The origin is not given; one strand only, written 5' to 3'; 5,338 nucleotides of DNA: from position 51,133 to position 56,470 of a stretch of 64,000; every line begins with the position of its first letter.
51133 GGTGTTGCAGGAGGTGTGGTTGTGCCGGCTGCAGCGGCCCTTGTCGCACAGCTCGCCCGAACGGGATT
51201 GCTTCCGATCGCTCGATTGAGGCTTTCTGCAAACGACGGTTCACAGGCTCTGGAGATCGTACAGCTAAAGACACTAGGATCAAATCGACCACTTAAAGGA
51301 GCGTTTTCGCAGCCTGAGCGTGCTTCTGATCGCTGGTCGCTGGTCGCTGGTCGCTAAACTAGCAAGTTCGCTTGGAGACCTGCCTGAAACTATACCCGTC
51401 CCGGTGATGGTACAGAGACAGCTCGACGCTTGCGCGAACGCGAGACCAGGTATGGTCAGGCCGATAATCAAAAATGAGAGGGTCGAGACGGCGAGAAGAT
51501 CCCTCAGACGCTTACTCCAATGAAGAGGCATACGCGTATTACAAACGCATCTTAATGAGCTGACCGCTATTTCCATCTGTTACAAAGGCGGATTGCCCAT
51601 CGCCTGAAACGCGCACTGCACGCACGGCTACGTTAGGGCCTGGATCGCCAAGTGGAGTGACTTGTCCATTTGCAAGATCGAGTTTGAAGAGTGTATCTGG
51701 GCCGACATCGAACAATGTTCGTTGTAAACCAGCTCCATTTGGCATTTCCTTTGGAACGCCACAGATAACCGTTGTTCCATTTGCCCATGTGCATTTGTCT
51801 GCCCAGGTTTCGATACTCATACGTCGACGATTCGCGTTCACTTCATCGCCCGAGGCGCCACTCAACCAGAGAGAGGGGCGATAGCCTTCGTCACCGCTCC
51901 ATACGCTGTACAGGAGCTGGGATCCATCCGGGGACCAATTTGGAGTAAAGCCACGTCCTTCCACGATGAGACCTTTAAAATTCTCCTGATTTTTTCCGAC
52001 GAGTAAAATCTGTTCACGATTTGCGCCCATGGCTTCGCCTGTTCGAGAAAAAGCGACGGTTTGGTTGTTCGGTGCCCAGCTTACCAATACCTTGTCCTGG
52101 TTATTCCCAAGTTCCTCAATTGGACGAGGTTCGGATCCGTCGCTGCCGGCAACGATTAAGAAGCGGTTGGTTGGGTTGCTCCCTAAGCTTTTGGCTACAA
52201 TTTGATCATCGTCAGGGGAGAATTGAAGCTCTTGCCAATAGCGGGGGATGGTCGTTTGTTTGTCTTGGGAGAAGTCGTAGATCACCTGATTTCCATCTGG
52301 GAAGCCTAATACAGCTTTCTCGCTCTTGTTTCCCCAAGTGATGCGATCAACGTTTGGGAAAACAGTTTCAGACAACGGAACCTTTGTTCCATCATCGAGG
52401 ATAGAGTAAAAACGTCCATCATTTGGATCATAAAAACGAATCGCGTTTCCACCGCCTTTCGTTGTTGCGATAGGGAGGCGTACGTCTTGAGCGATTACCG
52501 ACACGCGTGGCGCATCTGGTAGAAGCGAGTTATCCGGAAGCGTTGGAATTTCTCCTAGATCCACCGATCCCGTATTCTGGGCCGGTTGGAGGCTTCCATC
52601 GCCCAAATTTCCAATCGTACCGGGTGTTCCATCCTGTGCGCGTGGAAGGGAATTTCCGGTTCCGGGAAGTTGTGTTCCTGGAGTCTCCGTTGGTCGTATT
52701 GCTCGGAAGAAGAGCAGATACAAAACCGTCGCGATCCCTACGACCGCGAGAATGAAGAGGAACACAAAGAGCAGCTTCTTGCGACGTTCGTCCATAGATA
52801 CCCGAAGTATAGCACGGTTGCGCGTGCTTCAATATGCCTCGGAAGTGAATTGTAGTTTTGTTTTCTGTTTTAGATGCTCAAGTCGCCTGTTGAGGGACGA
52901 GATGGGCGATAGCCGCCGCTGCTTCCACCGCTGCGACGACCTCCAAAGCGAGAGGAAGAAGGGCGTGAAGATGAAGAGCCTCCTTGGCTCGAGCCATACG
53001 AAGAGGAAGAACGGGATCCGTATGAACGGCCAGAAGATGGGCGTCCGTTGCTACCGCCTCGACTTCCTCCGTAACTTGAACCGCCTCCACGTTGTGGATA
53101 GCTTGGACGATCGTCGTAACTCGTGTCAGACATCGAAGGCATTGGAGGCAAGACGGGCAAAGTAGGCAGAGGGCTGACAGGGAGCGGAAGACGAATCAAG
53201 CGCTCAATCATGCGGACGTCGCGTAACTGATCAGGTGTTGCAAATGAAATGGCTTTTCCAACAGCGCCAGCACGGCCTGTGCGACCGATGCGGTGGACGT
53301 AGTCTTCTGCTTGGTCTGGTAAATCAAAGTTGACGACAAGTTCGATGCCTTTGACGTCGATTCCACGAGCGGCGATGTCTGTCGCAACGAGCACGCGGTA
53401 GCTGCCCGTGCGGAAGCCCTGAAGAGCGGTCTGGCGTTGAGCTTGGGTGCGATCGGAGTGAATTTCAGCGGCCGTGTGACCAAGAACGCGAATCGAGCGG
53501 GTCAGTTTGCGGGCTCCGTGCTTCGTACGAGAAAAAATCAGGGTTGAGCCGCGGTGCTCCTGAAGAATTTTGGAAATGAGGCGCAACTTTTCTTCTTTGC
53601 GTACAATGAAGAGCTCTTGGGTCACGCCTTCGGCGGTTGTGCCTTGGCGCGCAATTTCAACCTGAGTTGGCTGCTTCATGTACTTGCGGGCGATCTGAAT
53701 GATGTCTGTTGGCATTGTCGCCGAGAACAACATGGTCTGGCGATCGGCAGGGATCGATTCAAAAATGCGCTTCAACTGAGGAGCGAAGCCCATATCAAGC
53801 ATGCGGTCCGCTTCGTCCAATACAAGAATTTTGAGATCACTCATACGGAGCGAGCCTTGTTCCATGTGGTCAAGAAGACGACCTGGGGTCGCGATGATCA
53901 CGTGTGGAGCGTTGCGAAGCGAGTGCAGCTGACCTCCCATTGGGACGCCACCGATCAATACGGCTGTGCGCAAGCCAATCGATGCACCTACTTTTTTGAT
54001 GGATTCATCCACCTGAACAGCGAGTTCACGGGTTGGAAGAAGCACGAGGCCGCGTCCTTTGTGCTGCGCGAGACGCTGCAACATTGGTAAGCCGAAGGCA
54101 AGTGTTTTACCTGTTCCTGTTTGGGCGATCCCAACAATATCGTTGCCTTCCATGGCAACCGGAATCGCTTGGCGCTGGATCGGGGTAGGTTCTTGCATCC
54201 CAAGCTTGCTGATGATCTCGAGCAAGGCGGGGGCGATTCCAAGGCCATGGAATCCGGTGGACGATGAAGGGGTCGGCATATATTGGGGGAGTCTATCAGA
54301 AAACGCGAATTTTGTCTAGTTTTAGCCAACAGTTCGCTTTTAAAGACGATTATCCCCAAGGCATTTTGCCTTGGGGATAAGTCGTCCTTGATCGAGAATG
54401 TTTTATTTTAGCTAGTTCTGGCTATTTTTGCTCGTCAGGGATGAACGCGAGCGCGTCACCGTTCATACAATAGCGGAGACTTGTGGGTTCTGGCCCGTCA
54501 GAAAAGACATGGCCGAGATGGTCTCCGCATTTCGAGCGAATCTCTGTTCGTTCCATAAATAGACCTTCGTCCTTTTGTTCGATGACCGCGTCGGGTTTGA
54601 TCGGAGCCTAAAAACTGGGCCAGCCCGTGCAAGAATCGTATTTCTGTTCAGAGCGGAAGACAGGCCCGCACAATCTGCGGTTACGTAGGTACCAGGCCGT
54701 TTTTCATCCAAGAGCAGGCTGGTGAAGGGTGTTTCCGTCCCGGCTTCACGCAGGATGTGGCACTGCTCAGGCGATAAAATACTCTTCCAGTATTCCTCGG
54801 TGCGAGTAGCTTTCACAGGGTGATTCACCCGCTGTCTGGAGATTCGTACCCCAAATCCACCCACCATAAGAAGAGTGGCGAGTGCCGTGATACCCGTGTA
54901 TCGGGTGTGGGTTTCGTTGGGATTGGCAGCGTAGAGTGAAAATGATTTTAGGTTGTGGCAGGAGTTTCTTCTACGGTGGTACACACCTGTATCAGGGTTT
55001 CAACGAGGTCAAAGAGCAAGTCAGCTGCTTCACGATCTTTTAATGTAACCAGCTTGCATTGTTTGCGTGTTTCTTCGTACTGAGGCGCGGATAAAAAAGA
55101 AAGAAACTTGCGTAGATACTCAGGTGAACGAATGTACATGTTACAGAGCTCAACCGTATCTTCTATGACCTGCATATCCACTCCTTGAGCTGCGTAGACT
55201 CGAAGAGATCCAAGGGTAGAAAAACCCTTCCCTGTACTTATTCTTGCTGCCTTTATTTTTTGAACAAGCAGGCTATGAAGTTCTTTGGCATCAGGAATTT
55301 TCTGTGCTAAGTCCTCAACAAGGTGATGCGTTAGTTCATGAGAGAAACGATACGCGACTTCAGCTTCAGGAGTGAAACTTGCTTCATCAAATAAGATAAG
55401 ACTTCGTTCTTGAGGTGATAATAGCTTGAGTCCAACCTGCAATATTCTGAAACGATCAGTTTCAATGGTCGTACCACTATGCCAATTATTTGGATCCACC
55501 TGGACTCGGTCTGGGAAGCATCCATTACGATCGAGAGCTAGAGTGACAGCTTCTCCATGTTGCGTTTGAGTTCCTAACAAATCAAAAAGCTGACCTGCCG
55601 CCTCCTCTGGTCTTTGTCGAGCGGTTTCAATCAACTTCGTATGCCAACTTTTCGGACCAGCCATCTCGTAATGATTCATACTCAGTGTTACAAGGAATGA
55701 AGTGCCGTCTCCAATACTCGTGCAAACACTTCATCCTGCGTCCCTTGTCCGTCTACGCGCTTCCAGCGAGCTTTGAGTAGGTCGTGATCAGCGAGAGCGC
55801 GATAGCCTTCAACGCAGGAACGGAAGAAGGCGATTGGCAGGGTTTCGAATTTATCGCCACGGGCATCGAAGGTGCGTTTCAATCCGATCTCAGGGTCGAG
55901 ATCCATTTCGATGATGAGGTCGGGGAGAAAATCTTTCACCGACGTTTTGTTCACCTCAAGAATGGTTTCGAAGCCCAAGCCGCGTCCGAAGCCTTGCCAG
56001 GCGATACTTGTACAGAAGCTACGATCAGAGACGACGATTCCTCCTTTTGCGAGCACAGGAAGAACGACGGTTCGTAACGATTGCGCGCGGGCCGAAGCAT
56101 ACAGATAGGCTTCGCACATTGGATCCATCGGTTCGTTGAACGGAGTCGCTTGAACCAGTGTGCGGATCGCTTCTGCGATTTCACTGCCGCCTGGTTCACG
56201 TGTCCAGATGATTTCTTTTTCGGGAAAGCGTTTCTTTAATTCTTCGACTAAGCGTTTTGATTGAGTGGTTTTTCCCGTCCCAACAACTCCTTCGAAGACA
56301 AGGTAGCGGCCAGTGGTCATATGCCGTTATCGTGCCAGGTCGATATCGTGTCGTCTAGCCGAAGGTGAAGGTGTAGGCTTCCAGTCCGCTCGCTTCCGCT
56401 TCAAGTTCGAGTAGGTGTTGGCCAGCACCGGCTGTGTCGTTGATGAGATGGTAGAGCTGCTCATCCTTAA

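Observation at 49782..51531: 7-nt tandem repeat sits at the frame break of a T4SS-pilin-like surface protein gene: candidate slipped-strand ON/OFF switch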

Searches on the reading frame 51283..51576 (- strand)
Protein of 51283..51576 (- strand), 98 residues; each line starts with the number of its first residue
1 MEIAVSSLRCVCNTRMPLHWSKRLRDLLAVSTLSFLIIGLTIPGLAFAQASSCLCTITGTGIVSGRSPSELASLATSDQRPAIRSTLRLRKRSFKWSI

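Call 12: list_cluster_members(proteins=[P0001, window:51283-51531:-, window:49785-50900:-])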
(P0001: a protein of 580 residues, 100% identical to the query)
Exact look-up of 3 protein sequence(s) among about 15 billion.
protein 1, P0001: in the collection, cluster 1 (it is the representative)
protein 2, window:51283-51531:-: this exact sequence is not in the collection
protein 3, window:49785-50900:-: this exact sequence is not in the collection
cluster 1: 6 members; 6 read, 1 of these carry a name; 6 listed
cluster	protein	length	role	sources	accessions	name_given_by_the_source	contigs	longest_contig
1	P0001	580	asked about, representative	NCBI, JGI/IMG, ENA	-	hypothetical protein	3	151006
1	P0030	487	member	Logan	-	-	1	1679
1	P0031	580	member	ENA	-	-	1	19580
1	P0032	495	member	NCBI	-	-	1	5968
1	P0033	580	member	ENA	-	-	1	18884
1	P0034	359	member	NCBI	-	-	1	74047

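Call 15: find_encoding_contigs(protein=P0034, flank=3000, max_places=10)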
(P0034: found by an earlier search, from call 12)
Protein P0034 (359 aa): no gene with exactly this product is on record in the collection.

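Call 20: find_encoding_contigs(protein=P0031, flank=3000)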
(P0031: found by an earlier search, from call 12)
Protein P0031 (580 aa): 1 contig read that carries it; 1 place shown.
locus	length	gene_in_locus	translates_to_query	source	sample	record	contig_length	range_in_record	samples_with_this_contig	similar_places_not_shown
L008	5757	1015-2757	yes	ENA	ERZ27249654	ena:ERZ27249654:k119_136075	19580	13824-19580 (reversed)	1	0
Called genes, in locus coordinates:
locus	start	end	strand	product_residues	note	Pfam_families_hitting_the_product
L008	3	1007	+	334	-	?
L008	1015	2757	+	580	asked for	-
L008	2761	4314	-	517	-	-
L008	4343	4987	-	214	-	PF09335:VTT_dom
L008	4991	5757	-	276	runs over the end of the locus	PF09992:NAGPA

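Call 21: find_encoding_contigs(protein=P0033, flank=3000)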
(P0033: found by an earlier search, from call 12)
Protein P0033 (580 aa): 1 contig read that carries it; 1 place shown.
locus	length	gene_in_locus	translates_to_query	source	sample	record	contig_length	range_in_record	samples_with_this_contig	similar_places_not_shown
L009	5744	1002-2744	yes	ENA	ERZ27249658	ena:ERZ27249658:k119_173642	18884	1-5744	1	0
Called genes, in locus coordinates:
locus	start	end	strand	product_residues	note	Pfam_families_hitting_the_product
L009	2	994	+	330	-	?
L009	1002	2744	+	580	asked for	-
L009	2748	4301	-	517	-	-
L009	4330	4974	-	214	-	PF09335:VTT_dom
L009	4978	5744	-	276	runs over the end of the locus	PF09992:NAGPA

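Call 28: find_homologous_proteins(query=window:51283-51531:-, max_evalue=10)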
Query seq(83 aa): 10 candidates shared short words with the query, none scored E <= 10.

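Call 66: find_encoding_contigs(protein=P0030, flank=3000)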
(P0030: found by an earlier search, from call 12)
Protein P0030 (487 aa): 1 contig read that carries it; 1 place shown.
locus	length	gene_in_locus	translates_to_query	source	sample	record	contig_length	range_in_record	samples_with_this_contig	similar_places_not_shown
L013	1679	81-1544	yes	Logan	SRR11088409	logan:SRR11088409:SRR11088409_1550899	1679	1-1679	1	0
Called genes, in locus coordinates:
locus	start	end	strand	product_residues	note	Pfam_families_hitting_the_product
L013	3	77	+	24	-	?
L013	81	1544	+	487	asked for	-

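Call 72: list_cluster_members(proteins=[window:51283-51576:-, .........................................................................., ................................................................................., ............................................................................, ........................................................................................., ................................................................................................, window:49785-50900:-, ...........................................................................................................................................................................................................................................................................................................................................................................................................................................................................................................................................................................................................])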
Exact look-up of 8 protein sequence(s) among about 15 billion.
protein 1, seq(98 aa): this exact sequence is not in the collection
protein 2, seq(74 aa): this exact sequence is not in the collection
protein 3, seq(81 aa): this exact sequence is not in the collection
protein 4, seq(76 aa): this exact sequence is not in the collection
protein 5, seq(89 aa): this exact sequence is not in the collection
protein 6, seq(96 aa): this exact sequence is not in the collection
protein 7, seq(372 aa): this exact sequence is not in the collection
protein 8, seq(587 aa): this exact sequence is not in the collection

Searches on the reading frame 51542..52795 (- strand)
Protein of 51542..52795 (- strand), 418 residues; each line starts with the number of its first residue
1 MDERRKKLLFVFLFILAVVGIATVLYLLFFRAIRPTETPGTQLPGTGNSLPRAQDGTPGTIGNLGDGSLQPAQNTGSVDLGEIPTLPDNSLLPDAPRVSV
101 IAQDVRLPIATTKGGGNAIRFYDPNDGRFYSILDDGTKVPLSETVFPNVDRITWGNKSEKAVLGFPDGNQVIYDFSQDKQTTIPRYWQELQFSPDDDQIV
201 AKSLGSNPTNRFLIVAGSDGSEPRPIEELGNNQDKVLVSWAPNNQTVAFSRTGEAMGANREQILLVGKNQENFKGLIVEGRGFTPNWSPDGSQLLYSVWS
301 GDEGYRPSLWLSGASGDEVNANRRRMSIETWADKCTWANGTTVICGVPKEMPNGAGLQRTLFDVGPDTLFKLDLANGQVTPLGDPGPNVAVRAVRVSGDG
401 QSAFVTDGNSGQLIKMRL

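Call 7: search_protein_families(library=pfam, max_evalue=1, proteins=[window:51542-52795:-])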
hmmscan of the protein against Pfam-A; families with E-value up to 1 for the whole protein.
window:51542-52795:- (418 aa): 3 families
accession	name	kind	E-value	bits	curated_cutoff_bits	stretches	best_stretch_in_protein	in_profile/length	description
PF07676.18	PD40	-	9.6e-05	22.7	20.9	1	280-297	9-26/38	WD40-like Beta Propeller Repeat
PF16755.11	Beta-prop_NUP159_NUP214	-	0.0077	16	29.6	1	143-254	144-253/366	NUP159/214 beta propeller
PF18893.5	DUF5652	-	0.013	15.7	23.4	1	7-34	40-67/71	Family of unknown function (DUF5652)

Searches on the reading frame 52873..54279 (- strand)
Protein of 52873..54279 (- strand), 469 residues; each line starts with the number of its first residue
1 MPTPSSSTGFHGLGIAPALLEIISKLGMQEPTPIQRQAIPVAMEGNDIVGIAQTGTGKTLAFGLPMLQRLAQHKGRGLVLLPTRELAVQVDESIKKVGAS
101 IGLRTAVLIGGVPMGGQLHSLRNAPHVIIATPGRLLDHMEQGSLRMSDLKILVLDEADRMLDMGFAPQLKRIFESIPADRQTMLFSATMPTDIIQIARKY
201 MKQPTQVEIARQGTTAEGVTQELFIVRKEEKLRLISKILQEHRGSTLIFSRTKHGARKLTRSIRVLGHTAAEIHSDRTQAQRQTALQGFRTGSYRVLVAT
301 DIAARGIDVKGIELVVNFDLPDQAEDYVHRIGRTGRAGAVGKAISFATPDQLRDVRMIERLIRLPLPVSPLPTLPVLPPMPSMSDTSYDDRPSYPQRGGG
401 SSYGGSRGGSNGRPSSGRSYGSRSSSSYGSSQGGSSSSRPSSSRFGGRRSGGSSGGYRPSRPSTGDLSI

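Call 7: search_protein_families(library=pfam, max_evalue=1, proteins=[window:52873-54279:-])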
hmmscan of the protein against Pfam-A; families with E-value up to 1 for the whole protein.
window:52873-54279:- (469 aa): 5 families
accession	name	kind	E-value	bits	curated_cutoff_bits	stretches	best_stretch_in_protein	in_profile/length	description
PF00270.35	DEAD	-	2.5e-51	174.2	26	1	32-193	1-164/167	DEAD/DEAH box helicase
PF00271.37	Helicase_C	-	1.3e-30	106.3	23.5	1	231-338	2-110/110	Helicase conserved C-terminal domain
PF04851.21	ResIII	-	7.3e-06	26.4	22.5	1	51-189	29-162/164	Type III restriction enzyme, res subunit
PF13401.12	AAA_22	-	0.018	15.8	27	1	51-174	11-109/130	AAA domain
PF14617.12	CMS1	-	0.12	12.2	35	1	127-156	178-207/250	U3-containing 90S pre-ribosomal complex subunit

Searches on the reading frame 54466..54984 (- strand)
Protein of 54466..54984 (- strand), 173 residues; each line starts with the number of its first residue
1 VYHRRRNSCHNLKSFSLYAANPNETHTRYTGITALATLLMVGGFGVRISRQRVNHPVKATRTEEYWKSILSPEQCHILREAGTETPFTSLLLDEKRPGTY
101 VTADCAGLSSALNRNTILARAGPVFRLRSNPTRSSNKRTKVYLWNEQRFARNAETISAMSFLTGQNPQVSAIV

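Call 40: search_protein_families(library=pfam, max_evalue=0.001, proteins=[window:54466-54984:-])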
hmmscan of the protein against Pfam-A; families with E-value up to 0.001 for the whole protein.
window:54466-54984:- (173 aa): 1 family
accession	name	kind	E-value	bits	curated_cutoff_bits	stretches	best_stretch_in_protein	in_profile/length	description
PF01641.26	SelR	-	7.1e-06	26.4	24.9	1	70-106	1-37/116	SelR domain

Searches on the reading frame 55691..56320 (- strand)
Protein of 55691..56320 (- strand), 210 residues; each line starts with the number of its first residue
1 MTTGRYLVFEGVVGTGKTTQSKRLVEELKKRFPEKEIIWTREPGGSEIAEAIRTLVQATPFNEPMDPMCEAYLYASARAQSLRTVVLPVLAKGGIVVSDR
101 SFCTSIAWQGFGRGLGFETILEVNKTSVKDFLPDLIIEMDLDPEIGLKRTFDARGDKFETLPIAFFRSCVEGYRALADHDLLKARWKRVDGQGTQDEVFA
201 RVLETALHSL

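Call 75: search_protein_families(library=pfam, max_evalue=0.001, proteins=[window:55691-56320:-])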
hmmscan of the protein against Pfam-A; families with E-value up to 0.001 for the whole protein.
window:55691-56320:- (210 aa): 3 families
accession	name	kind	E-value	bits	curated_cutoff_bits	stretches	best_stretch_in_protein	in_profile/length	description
PF02223.23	Thymidylate_kin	-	3.6e-35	121.8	27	1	9-198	1-181/185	Thymidylate kinase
PF13401.12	AAA_22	-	0.00038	21.2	27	0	4-60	5-62/130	AAA domain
PF13521.12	AAA_28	-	0.00086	20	27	0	8-112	3-93/164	AAA domain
